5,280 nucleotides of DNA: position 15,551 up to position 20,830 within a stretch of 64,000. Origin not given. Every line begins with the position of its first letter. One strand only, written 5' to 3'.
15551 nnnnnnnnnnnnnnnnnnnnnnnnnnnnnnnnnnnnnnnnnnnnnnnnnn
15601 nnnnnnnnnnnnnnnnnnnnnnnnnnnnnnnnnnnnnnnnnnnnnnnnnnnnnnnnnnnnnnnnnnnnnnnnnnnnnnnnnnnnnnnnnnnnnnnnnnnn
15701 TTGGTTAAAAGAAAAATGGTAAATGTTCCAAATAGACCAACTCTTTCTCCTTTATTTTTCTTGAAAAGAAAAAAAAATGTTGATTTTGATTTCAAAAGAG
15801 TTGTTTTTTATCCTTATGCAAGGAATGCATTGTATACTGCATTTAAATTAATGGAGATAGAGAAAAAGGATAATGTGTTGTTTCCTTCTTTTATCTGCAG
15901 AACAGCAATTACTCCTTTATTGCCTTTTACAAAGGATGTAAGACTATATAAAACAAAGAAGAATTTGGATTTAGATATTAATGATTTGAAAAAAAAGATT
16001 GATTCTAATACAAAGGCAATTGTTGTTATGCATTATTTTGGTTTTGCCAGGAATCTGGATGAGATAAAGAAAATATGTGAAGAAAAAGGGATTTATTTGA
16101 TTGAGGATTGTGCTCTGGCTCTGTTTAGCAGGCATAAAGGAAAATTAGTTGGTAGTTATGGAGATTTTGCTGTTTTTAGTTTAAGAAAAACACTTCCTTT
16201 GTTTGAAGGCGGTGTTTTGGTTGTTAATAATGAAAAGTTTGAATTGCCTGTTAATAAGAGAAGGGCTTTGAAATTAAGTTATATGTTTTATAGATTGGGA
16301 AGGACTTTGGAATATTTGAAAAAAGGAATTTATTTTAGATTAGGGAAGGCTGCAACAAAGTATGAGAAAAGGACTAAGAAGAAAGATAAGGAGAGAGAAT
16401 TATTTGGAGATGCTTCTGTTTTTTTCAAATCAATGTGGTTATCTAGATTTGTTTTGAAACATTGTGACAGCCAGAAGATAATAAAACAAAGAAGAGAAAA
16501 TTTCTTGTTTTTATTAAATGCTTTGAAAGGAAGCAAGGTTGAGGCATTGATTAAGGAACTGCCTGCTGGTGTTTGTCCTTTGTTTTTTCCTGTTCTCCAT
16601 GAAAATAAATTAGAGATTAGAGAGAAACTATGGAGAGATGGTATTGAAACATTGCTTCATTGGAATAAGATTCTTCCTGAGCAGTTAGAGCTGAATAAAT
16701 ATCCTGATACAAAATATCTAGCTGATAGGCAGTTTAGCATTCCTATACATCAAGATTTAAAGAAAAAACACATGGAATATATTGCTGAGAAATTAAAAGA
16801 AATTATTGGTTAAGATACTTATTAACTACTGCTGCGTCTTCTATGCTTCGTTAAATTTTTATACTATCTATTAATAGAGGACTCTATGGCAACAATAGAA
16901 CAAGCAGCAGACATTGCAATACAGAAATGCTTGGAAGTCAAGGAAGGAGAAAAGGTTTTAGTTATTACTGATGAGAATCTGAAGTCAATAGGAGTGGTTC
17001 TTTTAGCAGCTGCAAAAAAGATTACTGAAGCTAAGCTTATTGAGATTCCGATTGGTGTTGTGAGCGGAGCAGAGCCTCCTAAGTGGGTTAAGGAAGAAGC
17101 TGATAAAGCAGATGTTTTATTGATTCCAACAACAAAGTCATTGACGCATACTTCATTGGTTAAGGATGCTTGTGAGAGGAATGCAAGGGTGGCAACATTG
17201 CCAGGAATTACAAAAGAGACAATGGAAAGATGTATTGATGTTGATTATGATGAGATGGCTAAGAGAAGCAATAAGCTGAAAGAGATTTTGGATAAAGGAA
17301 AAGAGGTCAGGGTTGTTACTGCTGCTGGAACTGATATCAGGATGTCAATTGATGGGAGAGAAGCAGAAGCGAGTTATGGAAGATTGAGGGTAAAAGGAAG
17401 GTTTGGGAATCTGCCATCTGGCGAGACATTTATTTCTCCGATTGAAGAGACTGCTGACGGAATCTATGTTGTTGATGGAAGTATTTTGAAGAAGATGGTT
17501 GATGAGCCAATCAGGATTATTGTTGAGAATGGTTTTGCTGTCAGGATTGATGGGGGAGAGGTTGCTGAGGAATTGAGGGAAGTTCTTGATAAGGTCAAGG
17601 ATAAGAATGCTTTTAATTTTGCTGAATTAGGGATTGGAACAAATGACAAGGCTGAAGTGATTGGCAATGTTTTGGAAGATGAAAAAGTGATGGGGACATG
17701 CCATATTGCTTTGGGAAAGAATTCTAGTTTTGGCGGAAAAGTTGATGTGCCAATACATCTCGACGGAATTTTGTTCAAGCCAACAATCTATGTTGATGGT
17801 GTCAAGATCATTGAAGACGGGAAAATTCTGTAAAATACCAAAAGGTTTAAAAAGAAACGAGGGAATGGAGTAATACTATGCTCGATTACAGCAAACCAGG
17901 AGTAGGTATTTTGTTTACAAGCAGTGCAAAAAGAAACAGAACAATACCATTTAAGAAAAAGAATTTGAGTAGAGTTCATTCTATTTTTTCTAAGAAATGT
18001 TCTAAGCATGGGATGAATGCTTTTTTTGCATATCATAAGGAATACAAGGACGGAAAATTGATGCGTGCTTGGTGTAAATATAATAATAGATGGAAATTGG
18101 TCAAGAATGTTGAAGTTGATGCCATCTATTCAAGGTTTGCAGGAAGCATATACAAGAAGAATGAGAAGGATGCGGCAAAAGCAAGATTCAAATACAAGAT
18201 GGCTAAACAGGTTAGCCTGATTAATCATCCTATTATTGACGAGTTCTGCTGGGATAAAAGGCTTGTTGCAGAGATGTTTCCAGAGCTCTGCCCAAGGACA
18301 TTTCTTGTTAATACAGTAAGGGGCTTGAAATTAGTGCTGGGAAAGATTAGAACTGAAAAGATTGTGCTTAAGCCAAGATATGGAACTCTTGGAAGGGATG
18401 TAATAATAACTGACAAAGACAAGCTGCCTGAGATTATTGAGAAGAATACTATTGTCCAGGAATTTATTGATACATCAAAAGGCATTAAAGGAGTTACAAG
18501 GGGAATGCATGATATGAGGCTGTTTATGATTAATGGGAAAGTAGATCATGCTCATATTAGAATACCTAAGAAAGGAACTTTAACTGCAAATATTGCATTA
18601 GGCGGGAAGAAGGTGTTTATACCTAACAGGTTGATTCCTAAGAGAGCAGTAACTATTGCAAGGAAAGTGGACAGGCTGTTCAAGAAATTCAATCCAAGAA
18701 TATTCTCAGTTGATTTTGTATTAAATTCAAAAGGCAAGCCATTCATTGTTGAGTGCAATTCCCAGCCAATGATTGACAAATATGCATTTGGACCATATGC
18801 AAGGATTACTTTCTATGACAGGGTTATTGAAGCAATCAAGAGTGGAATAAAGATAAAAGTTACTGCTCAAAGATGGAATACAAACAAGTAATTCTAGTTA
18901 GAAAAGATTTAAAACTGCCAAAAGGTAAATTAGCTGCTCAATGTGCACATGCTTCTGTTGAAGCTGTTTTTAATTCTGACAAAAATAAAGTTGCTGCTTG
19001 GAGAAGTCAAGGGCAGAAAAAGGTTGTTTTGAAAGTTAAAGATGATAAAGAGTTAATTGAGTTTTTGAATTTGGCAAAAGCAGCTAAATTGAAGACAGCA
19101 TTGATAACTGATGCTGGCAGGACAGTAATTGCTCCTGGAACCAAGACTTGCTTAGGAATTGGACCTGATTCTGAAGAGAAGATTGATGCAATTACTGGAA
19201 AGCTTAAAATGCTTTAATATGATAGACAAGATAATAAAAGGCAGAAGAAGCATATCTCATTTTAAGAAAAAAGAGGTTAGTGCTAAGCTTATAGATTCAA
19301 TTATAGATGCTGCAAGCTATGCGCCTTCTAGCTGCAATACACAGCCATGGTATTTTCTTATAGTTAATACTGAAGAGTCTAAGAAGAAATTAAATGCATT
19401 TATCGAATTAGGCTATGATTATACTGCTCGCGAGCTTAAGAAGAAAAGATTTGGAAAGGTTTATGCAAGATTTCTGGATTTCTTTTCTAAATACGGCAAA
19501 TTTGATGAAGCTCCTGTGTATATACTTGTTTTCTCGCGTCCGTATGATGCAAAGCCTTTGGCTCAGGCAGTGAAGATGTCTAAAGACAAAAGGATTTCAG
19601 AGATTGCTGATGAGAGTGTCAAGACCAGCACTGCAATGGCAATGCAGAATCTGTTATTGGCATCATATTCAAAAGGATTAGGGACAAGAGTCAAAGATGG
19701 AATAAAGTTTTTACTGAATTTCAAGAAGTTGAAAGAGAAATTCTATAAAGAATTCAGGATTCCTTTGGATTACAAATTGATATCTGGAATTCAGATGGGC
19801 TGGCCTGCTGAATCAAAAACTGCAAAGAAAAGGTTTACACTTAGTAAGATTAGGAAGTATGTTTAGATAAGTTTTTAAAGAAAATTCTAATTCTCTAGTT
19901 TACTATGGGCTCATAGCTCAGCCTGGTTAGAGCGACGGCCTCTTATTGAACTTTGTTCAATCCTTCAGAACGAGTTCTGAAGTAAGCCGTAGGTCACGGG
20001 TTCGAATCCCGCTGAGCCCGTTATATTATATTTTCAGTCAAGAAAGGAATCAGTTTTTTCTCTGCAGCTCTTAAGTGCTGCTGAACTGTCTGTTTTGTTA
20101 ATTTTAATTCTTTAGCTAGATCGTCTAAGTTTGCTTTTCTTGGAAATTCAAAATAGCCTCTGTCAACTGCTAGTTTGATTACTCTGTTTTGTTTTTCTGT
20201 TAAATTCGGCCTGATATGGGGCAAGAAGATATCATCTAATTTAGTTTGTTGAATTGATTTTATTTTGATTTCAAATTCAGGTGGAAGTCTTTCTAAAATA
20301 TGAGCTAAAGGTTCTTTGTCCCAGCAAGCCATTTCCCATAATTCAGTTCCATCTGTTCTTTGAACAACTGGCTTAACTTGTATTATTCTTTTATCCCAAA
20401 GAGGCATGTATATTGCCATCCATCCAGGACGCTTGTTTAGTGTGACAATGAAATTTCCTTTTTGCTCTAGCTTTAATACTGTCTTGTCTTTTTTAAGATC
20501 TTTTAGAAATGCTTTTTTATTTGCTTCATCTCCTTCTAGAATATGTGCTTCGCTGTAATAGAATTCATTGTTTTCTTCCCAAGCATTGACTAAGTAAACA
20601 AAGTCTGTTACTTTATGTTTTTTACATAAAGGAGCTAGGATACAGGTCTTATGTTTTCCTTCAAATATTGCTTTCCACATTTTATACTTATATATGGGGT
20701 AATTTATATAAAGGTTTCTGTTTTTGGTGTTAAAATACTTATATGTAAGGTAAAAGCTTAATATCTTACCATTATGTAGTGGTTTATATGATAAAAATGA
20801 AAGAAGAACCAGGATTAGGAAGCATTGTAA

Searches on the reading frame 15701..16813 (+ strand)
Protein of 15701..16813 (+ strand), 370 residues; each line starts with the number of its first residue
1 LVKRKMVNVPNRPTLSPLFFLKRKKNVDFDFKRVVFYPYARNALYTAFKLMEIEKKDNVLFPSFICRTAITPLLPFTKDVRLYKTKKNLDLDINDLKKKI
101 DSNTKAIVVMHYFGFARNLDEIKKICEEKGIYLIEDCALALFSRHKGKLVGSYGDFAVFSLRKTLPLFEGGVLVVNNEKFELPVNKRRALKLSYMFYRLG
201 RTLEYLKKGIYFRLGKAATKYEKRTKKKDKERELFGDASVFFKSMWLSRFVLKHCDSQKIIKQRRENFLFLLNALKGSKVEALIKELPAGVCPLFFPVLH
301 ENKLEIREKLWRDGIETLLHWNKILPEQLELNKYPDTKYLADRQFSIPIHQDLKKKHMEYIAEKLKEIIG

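Call 63: search_protein_families(library=pfam, proteins=[window:15701-16813:+], max_evalue=0.001)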
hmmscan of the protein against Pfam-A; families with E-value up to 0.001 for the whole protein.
window:15701-16813:+ (370 aa): 2 families
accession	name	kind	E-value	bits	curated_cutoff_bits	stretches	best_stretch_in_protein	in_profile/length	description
PF01041.23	DegT_DnrJ_EryC1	-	3.7e-31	109.1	19.8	1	42-180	50-191/360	DegT/DnrJ/EryC1/StrS aminotransferase family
PF00266.25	Aminotran_5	-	0.00045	19.7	21.5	1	79-174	115-212/371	Aminotransferase class-V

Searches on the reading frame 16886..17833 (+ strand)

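Call 63: search_protein_families(library=pfam, proteins=[window:16886-17833:+], max_evalue=0.001)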
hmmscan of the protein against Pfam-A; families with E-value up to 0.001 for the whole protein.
window:16886-17833:+ (315 aa): 1 family
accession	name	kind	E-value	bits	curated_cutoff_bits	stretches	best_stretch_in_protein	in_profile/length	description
PF02073.20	Peptidase_M29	-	2.3e-14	53.5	27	1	122-281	186-351/406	Thermophilic metalloprotease (M29)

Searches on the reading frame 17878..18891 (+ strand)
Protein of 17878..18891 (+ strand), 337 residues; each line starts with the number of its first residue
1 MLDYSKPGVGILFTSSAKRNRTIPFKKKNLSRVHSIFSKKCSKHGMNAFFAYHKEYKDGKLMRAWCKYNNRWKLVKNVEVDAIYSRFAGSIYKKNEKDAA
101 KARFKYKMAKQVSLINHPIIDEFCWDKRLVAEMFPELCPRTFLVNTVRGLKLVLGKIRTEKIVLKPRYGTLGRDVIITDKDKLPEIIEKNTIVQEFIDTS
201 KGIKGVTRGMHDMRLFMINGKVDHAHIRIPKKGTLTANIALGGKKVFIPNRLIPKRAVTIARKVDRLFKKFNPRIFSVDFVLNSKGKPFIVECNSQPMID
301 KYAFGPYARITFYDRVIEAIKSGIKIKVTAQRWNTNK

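Call 63: search_protein_families(library=pfam, proteins=[window:17878-18891:+], max_evalue=0.001)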
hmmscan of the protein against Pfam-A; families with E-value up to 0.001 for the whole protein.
window:17878-18891:+ (337 aa): 6 families
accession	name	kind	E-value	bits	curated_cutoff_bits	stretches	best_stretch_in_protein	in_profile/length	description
PF08443.16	RimK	-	4.2e-11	43.2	21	1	150-302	30-172/188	RimK-like ATP-grasp domain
PF02955.21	GSH-S_ATP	-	1.3e-10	41.5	23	1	128-267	2-138/175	Prokaryotic glutathione synthetase, ATP-grasp domain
PF14398.11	ATPgrasp_YheCD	-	1.6e-08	34.6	26.8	1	188-299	105-229/255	YheC/D like ATP-grasp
PF02655.19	ATP-grasp_3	-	6.6e-06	26.7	23.2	1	158-295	30-155/160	ATP-grasp domain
PF14397.11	ATPgrasp_ST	-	3e-05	23.8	31.4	0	257-298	218-257/278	Sugar-transfer associated ATP-grasp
PF03133.20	TTL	-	9e-05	22.3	20.1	0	262-299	226-261/292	Tubulin-tyrosine ligase family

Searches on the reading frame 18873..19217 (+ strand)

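Call 63: search_protein_families(library=pfam, proteins=[window:18873-19217:+], max_evalue=0.001)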
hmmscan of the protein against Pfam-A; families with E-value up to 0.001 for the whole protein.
window:18873-19217:+ (114 aa): 1 family
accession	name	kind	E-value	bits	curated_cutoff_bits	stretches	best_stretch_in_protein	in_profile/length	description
PF01981.21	PTH2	-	2.1e-41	141.2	23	1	3-114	1-115/115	Peptidyl-tRNA hydrolase PTH2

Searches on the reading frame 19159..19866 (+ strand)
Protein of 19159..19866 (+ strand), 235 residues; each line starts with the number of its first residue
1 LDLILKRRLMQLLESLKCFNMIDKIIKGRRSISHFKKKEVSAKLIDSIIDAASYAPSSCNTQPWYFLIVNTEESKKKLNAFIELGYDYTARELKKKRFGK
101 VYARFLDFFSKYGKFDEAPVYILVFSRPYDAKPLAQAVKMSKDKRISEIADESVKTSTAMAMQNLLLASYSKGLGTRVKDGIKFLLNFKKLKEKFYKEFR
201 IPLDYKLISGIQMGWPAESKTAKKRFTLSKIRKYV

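Call 63: search_protein_families(library=pfam, proteins=[window:19159-19866:+], max_evalue=0.001)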
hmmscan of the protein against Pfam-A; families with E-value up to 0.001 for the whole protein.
window:19159-19866:+ (235 aa): 2 families
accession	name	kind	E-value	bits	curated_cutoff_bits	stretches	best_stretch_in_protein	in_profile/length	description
PF00881.29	Nitroreductase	-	4.4e-25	89.2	23.5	1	26-215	1-167/167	Nitroreductase family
PF14512.11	TM1586_NiRdase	-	1.4e-08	35.1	27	1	31-73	147-188/215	Putative TM nitroreductase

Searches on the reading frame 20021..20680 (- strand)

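Call 63: search_protein_families(library=pfam, proteins=[window:20021-20680:-], max_evalue=0.001)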
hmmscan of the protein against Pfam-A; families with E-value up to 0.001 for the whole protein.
window:20021-20680:- (219 aa): 1 family
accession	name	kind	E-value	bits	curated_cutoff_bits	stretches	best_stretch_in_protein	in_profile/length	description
PF04967.18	HTH_10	-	1.8e-20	72.9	23.1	1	160-211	1-52/53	HTH DNA binding domain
